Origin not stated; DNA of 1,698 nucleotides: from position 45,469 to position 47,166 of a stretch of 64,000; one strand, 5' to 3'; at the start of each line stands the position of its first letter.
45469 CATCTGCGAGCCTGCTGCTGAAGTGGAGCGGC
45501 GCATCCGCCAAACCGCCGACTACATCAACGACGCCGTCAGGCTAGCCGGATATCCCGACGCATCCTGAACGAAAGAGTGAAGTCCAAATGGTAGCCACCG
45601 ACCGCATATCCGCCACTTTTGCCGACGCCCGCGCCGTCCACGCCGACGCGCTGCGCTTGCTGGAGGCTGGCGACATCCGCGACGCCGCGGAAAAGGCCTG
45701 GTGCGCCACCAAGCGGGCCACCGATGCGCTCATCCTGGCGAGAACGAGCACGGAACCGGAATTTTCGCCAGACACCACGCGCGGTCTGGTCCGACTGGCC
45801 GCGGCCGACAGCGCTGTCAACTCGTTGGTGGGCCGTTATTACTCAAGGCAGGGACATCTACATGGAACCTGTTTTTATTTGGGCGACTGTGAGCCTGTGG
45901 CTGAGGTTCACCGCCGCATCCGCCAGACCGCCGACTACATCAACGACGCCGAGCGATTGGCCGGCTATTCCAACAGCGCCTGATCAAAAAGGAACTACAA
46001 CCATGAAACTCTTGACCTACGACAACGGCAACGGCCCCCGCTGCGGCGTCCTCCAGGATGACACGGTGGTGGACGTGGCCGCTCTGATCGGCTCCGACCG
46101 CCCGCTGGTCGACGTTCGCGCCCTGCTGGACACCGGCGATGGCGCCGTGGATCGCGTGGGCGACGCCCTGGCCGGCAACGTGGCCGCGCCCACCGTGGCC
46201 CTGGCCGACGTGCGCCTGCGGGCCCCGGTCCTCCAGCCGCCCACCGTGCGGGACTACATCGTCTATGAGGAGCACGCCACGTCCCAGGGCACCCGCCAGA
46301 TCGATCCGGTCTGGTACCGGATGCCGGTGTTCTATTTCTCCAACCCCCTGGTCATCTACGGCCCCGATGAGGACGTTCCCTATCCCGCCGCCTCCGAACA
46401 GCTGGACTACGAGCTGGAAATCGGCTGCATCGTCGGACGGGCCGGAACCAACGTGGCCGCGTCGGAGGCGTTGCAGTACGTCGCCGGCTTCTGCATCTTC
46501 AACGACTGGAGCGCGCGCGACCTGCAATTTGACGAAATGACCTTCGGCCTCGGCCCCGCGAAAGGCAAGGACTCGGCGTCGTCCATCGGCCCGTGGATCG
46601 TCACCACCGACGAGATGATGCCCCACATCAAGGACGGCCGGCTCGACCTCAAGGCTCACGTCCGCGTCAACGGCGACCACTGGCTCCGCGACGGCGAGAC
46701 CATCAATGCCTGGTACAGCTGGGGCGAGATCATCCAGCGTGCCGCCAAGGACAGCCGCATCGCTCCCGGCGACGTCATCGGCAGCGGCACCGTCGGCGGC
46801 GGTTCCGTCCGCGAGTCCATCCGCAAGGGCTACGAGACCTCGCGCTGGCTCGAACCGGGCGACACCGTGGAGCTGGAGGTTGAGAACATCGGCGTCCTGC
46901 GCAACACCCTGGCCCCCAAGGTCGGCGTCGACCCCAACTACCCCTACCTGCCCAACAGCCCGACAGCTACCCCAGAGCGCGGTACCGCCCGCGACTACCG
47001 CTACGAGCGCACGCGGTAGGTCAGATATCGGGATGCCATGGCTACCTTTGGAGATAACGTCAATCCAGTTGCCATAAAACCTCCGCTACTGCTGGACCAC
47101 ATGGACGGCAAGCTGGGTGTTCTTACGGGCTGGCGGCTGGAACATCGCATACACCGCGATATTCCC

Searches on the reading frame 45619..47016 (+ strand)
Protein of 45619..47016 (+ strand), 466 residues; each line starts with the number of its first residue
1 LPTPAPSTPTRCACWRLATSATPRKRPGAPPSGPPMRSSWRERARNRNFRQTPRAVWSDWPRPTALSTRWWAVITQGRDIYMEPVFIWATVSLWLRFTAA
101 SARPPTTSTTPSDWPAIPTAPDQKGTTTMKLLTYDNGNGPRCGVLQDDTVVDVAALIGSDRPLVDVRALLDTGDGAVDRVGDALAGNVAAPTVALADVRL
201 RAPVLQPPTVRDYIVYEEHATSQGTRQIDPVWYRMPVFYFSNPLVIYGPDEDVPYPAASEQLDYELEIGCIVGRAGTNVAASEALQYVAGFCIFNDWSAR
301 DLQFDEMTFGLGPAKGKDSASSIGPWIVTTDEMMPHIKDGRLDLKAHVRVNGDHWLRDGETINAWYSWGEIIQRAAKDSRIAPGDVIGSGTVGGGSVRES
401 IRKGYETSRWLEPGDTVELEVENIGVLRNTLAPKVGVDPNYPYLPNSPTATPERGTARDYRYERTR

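Call 74: search_protein_families(library=pfam, proteins=[window:45619-47016:+], max_evalue=0.00001)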
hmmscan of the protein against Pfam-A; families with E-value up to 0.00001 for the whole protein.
window:45619-47016:+ (466 aa): 1 family
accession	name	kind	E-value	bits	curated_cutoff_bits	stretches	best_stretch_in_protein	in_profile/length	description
PF01557.24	FAA_hydrolase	-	6.6e-52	176.7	23.9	1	212-431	5-213/214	Fumarylacetoacetate (FAA) hydrolase C-terminal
